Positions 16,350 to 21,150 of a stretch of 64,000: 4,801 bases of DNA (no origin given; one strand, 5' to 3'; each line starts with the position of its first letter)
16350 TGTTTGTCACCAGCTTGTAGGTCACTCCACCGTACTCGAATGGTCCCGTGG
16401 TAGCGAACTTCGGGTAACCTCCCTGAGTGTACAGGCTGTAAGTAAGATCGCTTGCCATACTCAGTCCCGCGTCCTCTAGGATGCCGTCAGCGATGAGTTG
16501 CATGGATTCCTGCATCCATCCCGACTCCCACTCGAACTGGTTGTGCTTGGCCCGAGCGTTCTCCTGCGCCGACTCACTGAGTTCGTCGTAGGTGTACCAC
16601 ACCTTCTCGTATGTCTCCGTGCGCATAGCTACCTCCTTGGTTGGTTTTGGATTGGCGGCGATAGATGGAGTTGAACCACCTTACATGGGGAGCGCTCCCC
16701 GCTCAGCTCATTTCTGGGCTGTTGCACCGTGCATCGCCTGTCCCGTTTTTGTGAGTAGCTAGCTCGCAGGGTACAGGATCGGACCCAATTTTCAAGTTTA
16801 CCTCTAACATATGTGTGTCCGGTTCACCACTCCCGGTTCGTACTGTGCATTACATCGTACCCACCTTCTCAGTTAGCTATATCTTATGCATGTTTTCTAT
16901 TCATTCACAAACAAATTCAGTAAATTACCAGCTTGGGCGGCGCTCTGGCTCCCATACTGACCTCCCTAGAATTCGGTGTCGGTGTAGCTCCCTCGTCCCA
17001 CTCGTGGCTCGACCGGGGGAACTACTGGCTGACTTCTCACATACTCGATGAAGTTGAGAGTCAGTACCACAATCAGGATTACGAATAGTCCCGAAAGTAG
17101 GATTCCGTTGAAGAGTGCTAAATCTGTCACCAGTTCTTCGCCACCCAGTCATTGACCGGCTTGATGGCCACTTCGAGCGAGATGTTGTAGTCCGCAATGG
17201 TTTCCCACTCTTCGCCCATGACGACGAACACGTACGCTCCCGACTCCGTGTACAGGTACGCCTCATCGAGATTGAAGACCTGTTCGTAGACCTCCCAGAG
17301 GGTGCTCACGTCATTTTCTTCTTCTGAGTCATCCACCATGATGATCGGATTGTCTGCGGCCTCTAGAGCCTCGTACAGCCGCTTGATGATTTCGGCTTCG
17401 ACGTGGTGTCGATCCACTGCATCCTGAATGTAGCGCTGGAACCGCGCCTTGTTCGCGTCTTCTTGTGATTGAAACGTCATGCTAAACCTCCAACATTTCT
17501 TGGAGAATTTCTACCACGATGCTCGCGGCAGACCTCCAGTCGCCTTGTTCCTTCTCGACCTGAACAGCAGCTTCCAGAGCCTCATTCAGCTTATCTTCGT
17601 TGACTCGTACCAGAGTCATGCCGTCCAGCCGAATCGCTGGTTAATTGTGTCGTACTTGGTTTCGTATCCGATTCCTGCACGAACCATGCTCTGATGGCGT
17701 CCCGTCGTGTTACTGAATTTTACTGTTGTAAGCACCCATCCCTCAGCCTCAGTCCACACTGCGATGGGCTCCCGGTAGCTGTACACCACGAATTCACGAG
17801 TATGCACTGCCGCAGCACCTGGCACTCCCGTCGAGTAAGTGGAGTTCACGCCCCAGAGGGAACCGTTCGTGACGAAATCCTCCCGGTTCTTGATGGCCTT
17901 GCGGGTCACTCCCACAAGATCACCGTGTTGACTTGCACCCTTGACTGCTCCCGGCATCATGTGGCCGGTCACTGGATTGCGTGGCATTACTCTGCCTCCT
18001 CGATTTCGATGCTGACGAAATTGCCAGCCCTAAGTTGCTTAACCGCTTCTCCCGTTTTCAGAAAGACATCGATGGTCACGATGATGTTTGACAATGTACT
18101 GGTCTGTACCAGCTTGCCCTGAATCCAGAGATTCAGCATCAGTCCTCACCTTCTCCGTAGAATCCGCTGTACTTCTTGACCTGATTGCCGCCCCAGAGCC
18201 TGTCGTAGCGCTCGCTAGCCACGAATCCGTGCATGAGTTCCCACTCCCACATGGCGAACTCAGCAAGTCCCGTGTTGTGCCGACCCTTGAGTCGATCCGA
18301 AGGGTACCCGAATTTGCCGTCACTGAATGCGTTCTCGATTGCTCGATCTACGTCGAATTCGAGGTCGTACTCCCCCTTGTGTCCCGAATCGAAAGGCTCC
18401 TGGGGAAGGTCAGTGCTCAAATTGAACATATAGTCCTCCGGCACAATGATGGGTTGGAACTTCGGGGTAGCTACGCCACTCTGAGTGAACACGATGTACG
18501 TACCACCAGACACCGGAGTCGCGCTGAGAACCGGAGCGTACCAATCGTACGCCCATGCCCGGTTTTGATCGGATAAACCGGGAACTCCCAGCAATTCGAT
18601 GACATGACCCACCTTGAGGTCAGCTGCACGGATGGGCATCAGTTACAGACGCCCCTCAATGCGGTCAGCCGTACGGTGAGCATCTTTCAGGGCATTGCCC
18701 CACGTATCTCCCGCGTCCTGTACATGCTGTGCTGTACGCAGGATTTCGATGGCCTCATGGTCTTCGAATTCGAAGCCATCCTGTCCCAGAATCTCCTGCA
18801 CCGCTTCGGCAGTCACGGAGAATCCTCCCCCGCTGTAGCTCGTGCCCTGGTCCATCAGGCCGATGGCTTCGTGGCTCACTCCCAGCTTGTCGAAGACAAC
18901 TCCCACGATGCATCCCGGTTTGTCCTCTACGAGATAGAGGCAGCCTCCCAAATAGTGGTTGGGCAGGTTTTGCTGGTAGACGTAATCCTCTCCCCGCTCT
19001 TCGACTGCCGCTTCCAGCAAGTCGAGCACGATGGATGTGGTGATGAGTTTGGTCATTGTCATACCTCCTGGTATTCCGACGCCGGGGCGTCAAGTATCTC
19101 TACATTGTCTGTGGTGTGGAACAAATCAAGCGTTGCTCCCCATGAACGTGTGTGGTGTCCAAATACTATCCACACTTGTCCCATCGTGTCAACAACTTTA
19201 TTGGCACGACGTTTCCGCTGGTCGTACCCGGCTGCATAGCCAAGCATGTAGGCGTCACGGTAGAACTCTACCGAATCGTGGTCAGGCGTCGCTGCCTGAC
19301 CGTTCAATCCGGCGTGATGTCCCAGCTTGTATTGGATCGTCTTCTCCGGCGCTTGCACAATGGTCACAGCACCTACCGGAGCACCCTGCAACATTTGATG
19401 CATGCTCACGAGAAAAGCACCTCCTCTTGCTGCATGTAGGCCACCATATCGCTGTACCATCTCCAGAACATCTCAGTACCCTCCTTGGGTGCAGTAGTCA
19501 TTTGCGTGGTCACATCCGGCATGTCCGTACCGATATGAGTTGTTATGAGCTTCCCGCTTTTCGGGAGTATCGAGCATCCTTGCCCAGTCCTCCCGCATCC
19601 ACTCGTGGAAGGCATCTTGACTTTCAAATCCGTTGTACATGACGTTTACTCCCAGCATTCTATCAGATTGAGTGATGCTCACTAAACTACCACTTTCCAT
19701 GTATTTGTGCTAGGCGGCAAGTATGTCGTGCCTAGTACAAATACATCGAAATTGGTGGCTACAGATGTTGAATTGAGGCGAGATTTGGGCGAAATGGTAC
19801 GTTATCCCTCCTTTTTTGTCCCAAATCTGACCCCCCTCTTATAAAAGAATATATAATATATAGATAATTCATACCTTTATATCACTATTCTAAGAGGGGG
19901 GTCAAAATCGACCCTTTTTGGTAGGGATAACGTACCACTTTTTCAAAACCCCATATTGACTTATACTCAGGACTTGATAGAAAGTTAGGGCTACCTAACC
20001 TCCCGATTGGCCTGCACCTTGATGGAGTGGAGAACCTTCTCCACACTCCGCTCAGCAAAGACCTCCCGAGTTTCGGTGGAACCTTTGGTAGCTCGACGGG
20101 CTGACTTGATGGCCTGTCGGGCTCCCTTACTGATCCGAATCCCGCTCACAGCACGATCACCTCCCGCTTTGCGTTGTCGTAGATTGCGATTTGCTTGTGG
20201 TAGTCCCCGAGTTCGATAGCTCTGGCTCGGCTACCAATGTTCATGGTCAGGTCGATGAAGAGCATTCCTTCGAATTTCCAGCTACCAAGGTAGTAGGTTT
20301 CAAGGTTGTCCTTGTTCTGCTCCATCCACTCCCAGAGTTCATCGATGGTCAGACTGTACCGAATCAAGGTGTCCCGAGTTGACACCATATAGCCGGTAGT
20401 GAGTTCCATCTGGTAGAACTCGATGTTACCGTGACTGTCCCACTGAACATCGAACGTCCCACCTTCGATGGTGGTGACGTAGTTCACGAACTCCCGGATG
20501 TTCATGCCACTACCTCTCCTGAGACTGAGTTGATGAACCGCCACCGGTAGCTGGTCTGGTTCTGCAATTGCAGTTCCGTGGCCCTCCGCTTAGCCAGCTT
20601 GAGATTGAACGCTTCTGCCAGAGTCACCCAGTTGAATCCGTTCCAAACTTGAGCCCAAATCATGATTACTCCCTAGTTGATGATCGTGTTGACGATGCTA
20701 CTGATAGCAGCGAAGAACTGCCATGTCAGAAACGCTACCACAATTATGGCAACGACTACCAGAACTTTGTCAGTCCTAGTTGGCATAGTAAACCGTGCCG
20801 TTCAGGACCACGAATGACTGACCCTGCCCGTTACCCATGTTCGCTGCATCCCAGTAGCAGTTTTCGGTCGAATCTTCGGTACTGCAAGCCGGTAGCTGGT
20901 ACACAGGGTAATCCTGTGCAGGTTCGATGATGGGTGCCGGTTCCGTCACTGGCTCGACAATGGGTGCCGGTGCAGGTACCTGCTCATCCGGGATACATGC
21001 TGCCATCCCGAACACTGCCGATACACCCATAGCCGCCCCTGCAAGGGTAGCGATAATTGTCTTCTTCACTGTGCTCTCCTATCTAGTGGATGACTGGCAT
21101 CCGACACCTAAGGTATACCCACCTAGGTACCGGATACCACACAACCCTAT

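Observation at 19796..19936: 141-bp two-tier palindrome with AT-rich core: candidate replication origin or master regulatory site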

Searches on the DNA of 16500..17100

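Call 54: search_rna_families(source=window, start=16500, end=17100, threshold=evalue, max_evalue=1, show_alignments=2)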
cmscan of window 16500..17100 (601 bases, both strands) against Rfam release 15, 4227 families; matches with E-value up to 1: 0.
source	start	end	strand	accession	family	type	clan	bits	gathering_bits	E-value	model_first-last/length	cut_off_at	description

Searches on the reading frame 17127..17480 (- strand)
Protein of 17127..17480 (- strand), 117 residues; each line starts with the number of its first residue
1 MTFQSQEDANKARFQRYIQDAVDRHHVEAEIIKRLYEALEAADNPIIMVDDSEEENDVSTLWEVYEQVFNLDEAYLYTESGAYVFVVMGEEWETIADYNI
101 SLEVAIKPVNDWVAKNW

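Call 13: search_protein_families(library=phrogs, proteins=[window:17127-17480:-], max_evalue=0.01)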
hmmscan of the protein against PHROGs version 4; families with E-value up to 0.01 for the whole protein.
window:17127-17480:- (117 aa): 1 family
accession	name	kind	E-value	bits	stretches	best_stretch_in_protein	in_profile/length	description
phrog_4158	-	unknown function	1.6e-25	90.6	1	10-115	21-127/130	-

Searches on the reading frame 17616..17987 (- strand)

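Call 13: search_protein_families(library=phrogs, proteins=[window:17616-17987:-], max_evalue=0.01)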
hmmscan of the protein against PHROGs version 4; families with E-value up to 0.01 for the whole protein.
window:17616-17987:- (123 aa): 2 families
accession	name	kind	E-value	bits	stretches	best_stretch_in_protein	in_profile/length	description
phrog_32689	-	unknown function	2.7e-09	38.3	1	29-107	45-128/136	-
phrog_5643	-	unknown function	1.6e-05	25.5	1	67-98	21-52/79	-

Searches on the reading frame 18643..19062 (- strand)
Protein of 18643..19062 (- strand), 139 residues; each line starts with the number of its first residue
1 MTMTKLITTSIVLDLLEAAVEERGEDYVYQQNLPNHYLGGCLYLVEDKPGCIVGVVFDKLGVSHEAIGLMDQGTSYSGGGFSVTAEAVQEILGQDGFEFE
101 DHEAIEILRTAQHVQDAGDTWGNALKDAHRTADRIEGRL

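Call 13: search_protein_families(library=phrogs, proteins=[window:18643-19062:-], max_evalue=0.01)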
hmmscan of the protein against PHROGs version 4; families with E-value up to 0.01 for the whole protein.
window:18643-19062:- (139 aa): 1 family
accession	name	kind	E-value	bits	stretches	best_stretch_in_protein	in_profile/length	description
phrog_572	-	unknown function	6.6e-19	69.2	1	7-133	5-124/127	-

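Call 36: search_dna_similar(query=window:18643-19062:-, collection=phages, mode=protein, max_rows=20)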
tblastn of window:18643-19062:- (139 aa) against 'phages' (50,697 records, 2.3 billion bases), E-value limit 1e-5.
Records with a match: 104; places in all: 104; records where one place covers at least 80% of the query: 101.
Best place of each record, by identity: <60% 104.
By first word of the organism name: Mycobacterium 57; Microbacterium 27; Streptomyces 17; Clavibacter 2; Curtobacterium 1.
By host as written in the record: Mycobacterium smegmatis mc2 155 33; Microbacterium foliorum NRRL B-24224 11; Mycobacterium smegmatis mc2155 11; Streptomyces griseus ATCC 10137 10; Microbacterium foliorum NRRL B-24224 SEA 9; Mycobacterium smegmatis mc#155 7; Microbacterium paraoxydans NWU1 6; Mycobacterium sp. 4; and 9 more.
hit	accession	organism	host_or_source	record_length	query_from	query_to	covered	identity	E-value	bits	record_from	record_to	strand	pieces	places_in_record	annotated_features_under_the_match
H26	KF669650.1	Clavibacter phage CN1A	Clavibacter michiganensis CN18-4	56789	3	134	95%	35.6%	6e-10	61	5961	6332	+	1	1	hypothetical protein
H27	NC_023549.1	Clavibacter phage CN1A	Clavibacter michiganensis CN18-4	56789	3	134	95%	35.6%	6e-10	61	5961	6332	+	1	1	hypothetical protein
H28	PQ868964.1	Curtobacterium phage Kithara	Curtobacterium flaccumfaciens NRRL ...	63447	13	138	91%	36.7%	1e-10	64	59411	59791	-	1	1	90: hypothetical protein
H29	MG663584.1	Streptomyces phage Romero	Streptomyces griseus ATCC 10137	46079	2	128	91%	35.9%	7e-11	64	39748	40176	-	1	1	hypothetical protein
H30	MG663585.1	Streptomyces phage ToriToki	Streptomyces griseus ATCC 10137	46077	2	128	91%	35.9%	7e-11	64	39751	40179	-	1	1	hypothetical protein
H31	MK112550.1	Streptomyces phage Olicious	Streptomyces griseus ATCC 10137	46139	2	128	91%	35.9%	7e-11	64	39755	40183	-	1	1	78: hypothetical protein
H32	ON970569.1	Streptomyces phage JPandJE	Streptomyces griseus ATCC 10137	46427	2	128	91%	35.2%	1e-9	60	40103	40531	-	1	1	77: hypothetical protein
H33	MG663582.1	Streptomyces phage HaugeAnator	Streptomyces griseus ATCC 10137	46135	2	128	91%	35.2%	2e-9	60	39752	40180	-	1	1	hypothetical protein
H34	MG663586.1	Streptomyces phage ZooBear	Streptomyces griseus ATCC 10137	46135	2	128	91%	35.2%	2e-9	60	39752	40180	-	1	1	hypothetical protein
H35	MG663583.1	Streptomyces phage Percastrophe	Streptomyces griseus ATCC 10137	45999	2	128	91%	34.5%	1e-9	61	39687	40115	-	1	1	hypothetical protein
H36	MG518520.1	Streptomyces phage Immanuel3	Streptomyces griseus ATCC 10137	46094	2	128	91%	34.5%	1e-9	61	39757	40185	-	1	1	hypothetical protein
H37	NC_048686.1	Streptomyces phage Immanuel3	Streptomyces griseus ATCC 10137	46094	2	128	91%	34.5%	1e-9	61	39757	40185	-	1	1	hypothetical protein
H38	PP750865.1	Streptomyces phage Abafar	Streptomyces albidoflavus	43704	1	129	93%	33.8%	2e-8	57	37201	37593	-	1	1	hypothetical protein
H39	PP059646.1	Microbacterium phage SanaSana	Microbacterium foliorum NRRL B-24224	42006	2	124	88%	35.4%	5e-9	59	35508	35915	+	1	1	53: hypothetical protein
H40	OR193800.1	Streptomyces phage Kumquat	Streptomyces lividans JI 1326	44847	1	129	93%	33.6%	1e-7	55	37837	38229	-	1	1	74: hypothetical protein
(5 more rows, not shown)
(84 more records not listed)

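Call 61: find_related_loci(query=window:18643-19062:-, collection=viral_contigs, flank=5000)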
Query window:18643-19062:- (139 aa) in viral_contigs; peptide patterns used: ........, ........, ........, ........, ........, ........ (x = any residue, [..] = any of these).
9 stretches matched a pattern; 1 encode a relative of the query (tblastn E <= 1e-3); 1 distinct loci.
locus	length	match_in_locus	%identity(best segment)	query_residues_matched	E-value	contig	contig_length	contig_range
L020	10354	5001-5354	37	3-124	1e-18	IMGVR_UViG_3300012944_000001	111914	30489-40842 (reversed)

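Call 62: find_homologous_proteins(query=window:18643-19062:-, max_evalue=1e-10)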
Query window:18643-19062:- (139 aa): 2 proteins with E <= 1e-10 among 14 candidates.
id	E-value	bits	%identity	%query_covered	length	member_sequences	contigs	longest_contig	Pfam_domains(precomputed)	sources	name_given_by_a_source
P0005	1.3e-85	302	100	99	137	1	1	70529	-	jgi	jgi:hypothetical protein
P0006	3.5e-32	129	50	96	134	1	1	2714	-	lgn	-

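Call 63: find_encoding_contigs(protein=P0006, flank=5000)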
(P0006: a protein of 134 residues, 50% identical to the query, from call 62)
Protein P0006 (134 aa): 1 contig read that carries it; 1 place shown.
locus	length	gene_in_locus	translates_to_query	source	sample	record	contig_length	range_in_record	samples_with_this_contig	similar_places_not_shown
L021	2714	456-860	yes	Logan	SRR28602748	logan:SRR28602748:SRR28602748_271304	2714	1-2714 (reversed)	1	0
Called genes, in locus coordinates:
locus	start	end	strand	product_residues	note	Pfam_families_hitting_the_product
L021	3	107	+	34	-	?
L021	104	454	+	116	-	-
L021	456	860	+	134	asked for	-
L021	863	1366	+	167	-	-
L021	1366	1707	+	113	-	PF26096:DUF8033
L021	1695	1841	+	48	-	-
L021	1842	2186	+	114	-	-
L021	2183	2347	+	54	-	-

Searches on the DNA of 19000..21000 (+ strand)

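Call 4: search_dna_similar(query=window:19400-20300:+, collection=phages, mode=near, max_rows=40)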
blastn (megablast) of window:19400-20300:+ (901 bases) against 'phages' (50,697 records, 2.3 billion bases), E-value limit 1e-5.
No match.

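Call 15: search_dna_similar(query=window:19000-21000:+, collection=phages, mode=distant, max_rows=25)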
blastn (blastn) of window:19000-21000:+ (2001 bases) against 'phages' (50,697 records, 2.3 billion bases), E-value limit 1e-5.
No match.
